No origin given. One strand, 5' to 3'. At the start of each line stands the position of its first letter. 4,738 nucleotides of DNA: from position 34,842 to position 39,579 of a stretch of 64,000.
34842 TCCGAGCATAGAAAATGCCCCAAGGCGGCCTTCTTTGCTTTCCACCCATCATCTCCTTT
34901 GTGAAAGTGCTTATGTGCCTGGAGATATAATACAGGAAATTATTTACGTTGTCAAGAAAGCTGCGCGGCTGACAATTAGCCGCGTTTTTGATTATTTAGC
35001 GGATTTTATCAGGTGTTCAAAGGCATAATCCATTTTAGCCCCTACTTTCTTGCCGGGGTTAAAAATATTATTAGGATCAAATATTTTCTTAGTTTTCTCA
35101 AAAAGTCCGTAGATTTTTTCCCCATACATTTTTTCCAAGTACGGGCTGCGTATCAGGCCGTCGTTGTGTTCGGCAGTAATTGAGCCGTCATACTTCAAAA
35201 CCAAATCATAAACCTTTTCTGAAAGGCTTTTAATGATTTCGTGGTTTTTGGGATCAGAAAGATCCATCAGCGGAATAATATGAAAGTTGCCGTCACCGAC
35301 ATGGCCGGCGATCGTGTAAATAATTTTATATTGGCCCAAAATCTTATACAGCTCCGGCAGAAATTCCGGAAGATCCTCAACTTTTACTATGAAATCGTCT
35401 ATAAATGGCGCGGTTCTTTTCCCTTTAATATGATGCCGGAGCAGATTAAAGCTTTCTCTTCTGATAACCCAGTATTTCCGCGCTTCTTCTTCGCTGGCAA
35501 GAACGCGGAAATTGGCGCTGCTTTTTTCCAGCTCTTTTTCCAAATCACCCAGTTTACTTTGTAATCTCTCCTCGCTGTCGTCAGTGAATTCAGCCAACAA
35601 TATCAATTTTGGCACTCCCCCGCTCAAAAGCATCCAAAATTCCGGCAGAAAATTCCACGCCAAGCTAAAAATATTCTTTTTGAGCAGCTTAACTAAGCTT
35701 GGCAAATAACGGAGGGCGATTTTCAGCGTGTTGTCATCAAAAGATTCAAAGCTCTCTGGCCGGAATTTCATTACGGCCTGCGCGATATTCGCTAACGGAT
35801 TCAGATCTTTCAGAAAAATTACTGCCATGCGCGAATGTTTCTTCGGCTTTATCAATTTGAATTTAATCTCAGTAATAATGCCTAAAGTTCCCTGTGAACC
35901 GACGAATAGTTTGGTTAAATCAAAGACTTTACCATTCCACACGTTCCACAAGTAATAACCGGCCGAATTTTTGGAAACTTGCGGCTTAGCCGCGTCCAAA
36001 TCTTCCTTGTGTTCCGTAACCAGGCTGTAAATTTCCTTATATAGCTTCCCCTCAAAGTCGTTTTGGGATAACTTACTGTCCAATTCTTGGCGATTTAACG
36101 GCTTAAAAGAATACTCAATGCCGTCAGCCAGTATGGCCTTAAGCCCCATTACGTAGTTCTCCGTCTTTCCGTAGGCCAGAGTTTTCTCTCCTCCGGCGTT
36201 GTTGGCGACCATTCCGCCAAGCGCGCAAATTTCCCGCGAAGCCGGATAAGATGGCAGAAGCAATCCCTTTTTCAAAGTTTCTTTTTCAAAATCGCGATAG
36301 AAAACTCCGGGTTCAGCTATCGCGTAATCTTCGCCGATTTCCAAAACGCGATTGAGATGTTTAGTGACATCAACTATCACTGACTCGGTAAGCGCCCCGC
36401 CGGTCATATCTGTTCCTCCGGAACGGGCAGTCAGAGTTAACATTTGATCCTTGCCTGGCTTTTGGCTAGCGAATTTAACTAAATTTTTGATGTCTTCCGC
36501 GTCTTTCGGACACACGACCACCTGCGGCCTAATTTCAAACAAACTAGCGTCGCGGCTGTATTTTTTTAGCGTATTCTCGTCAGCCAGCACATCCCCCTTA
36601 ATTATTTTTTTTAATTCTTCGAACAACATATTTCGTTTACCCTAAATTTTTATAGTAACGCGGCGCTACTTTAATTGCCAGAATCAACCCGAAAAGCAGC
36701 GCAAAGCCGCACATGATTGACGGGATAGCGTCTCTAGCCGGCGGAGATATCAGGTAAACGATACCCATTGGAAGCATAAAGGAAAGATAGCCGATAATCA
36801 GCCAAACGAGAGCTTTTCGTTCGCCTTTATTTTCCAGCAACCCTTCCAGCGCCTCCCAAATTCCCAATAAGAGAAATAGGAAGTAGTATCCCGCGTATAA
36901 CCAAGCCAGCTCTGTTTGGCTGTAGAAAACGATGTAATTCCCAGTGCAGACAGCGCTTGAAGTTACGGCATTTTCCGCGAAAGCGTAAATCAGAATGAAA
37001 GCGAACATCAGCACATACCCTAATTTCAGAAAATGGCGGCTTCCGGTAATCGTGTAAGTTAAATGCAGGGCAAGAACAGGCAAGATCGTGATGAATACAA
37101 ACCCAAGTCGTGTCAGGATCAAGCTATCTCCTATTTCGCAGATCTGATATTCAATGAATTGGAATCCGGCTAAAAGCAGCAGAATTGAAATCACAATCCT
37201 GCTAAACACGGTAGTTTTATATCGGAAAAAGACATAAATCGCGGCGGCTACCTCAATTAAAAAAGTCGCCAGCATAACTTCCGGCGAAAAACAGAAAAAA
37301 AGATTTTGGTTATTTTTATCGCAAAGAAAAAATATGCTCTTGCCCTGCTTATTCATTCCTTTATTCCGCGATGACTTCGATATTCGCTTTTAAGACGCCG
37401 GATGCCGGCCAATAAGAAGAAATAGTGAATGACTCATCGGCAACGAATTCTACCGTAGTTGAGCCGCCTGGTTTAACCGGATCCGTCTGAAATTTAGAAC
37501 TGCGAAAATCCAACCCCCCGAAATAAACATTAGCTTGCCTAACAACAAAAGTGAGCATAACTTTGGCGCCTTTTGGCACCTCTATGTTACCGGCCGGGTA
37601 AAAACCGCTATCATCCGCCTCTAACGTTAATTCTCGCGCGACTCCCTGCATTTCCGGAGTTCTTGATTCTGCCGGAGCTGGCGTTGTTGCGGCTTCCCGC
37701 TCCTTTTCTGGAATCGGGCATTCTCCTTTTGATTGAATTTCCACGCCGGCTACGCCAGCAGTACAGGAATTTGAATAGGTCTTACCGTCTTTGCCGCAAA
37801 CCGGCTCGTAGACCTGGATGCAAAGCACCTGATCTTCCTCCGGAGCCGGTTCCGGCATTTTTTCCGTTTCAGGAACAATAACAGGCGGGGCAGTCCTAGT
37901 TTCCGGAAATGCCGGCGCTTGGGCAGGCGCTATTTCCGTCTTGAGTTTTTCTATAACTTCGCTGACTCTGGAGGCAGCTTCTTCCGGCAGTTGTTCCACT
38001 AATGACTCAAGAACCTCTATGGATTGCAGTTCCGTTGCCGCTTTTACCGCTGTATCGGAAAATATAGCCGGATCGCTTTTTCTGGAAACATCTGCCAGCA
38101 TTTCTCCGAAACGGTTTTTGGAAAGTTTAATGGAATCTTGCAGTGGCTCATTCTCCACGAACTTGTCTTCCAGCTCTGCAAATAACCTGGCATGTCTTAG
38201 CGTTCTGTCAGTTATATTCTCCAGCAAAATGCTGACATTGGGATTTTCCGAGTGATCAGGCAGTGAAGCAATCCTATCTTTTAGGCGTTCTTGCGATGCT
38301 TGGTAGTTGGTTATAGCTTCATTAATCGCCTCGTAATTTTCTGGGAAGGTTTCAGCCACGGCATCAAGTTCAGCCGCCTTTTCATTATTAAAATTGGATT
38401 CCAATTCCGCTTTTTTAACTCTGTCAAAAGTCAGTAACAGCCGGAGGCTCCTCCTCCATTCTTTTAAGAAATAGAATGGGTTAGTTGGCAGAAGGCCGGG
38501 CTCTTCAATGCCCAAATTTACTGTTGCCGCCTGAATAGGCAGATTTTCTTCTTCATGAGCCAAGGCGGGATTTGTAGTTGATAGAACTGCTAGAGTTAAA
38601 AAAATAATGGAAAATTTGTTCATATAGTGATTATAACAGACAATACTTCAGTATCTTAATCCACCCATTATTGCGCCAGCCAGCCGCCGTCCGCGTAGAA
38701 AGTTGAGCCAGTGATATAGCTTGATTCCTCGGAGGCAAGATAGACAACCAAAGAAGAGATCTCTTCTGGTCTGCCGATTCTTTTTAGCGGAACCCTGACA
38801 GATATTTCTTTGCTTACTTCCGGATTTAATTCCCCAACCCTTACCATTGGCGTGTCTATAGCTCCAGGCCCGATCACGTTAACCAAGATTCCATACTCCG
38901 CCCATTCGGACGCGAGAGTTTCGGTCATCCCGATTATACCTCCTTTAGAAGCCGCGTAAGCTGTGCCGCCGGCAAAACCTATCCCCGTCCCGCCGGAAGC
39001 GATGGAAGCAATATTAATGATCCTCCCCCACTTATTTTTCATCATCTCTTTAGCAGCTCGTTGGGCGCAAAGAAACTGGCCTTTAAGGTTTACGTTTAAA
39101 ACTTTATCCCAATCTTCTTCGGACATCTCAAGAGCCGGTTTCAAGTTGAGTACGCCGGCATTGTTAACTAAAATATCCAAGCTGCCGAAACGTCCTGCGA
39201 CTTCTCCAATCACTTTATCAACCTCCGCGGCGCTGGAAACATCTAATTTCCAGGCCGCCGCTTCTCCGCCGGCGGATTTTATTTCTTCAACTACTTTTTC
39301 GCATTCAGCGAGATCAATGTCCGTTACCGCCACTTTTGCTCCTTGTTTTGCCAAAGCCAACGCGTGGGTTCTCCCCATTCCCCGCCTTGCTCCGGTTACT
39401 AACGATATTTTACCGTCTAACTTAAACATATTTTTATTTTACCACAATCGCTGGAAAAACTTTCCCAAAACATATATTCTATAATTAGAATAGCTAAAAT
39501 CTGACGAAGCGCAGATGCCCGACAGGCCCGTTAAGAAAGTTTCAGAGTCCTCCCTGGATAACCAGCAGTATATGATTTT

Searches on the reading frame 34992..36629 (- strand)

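Call 42: search_protein_families(library=pfam, proteins=[window:34992-36629:-], max_evalue=0.001)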
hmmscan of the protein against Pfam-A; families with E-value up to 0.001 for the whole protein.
window:34992-36629:- (545 aa): 2 families
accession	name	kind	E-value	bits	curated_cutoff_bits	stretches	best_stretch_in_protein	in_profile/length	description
PF02913.24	FAD-oxidase_C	-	1.1e-46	160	21.2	1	264-527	3-247/248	FAD linked oxidases, C-terminal domain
PF01565.28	FAD_binding_4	-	3.9e-29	101.6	26.4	1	35-170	1-133/139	FAD binding domain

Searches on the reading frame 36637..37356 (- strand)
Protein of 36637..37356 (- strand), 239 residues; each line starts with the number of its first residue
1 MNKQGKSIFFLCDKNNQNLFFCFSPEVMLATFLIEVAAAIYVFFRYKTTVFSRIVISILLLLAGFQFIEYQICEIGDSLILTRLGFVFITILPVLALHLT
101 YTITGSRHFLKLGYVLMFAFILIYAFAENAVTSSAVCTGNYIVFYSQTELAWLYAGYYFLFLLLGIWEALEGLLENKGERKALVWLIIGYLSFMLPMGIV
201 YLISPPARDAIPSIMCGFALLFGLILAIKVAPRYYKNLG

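Call 19: search_protein_families(library=pfam, proteins=[window:36637-37356:-], max_evalue=0.001)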
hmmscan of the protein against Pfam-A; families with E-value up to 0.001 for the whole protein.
window:36637-37356:- (239 aa): 1 family
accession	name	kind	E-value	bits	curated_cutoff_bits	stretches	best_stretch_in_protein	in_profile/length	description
PF16927.11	HisKA_7TM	-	1.3e-05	25.6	28.6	1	28-224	2-212/224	N-terminal 7TM region of histidine kinase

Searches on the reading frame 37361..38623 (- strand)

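Call 42: search_protein_families(library=pfam, proteins=[window:37361-38623:-], max_evalue=0.001)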
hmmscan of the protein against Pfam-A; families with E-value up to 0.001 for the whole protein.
window:37361-38623:- (420 aa): 3 families
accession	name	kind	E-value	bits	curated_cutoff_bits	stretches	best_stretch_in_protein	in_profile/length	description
PF18915.5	DUF5667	-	1.1e-11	45.4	27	1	43-142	1-83/99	Domain of unknown function (DUF5667)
PF00050.26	Kazal_1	-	8.6e-08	32.5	21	1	267-288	8-29/49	Kazal-type serine protease inhibitor domain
PF07648.20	Kazal_2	-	9.8e-06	26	22.8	1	270-291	9-33/48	Kazal-type serine protease inhibitor domain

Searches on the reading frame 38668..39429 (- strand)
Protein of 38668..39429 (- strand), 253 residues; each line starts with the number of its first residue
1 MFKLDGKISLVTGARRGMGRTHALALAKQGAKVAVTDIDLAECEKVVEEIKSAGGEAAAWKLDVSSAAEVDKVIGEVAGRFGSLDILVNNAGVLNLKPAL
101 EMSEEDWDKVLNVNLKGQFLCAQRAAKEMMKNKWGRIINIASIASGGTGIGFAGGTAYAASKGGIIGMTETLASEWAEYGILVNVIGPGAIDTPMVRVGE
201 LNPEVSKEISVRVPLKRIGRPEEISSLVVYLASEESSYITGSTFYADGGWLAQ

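Call 19: search_protein_families(library=pfam, proteins=[window:38668-39429:-], max_evalue=0.001)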
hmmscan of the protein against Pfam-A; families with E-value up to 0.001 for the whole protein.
window:38668-39429:- (253 aa): 3 families
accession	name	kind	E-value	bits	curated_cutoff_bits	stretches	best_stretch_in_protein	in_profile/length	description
PF13561.12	adh_short_C2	-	8.2e-69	232.2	27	1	13-250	1-235/236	Enoyl-(Acyl carrier protein) reductase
PF00106.31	adh_short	-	1.1e-60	204.9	26.6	1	7-197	1-188/195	short chain dehydrogenase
PF08659.16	KR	-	3.6e-13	50.3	22.6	1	10-163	4-154/180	KR domain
